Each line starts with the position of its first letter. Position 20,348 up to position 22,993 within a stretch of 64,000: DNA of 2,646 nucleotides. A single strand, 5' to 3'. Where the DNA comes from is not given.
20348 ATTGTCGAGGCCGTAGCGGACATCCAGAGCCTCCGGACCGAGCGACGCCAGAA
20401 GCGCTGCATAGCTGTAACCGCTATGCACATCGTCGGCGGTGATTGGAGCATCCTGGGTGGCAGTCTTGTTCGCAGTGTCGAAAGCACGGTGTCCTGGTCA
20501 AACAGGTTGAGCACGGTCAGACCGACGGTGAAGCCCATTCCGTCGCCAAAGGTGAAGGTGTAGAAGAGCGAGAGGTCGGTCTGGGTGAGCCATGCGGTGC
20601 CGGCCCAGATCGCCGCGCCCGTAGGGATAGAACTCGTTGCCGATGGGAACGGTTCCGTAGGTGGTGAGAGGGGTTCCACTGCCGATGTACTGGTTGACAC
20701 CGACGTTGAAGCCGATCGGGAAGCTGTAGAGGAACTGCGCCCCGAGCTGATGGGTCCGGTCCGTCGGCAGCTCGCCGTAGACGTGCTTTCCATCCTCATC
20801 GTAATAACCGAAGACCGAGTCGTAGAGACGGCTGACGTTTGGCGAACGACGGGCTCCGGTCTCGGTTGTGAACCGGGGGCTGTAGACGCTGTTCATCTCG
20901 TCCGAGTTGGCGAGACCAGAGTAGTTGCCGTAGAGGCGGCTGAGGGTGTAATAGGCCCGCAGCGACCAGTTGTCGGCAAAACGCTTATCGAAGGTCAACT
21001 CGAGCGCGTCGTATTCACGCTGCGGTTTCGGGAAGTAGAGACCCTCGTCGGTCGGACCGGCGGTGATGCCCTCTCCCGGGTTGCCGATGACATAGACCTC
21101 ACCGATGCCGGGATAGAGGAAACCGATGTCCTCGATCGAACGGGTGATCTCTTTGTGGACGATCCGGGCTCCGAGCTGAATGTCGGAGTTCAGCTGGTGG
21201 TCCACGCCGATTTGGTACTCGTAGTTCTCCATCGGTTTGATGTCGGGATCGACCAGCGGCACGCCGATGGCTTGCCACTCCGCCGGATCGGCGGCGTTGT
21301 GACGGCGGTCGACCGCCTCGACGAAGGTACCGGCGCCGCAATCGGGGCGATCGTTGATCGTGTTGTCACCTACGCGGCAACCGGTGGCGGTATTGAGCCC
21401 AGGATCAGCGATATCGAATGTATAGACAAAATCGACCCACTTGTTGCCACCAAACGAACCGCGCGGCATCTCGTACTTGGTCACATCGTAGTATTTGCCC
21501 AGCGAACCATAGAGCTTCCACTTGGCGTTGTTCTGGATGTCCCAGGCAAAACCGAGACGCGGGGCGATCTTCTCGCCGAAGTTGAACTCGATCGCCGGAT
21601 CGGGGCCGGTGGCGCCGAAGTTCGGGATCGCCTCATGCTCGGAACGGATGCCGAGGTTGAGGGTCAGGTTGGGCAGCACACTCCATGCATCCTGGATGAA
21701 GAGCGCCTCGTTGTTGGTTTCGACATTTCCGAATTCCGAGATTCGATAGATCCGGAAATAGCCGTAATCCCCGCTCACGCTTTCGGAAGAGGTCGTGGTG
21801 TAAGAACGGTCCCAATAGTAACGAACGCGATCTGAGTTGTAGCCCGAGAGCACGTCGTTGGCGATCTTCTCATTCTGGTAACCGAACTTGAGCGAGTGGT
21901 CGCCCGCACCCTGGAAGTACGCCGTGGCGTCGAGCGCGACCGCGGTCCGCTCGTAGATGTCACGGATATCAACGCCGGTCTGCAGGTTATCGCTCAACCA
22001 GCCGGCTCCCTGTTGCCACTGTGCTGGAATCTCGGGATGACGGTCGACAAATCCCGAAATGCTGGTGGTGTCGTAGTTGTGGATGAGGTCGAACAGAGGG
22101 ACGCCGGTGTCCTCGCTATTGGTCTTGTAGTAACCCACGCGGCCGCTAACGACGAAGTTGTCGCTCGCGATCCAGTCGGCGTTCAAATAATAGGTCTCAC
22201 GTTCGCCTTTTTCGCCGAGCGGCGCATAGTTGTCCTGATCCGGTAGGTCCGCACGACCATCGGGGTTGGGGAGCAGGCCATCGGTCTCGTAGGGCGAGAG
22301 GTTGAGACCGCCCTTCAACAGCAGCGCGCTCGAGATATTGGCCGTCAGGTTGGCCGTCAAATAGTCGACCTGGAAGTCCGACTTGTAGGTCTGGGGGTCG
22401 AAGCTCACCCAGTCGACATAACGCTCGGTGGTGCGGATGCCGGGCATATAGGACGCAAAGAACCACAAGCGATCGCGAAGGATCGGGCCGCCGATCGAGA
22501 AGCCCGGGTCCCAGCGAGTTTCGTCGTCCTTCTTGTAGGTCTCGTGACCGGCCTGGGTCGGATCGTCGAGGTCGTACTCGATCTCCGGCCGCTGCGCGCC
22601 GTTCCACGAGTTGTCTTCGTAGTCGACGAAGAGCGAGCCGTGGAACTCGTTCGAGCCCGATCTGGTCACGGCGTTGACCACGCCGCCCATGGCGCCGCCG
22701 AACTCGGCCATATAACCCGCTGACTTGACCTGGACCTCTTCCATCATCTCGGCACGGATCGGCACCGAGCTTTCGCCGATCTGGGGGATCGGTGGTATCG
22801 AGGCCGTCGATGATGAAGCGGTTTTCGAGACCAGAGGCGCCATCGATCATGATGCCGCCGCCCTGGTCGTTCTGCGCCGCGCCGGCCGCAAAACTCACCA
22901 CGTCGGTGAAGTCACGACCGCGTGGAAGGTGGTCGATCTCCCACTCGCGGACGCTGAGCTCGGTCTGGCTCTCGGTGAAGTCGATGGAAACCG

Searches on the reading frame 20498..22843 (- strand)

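Call 33: search_protein_families(library=pfam, proteins=[window:20498-22843:-], max_evalue=0.00001)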
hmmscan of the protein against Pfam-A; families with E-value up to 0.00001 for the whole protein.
window:20498-22843:- (781 aa): 1 family
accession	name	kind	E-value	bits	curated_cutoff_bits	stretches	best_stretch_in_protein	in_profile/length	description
PF25183.1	OMP_b-brl_4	-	1.7e-36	126.5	30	2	215-713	203-682/838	Outer membrane beta barrel domain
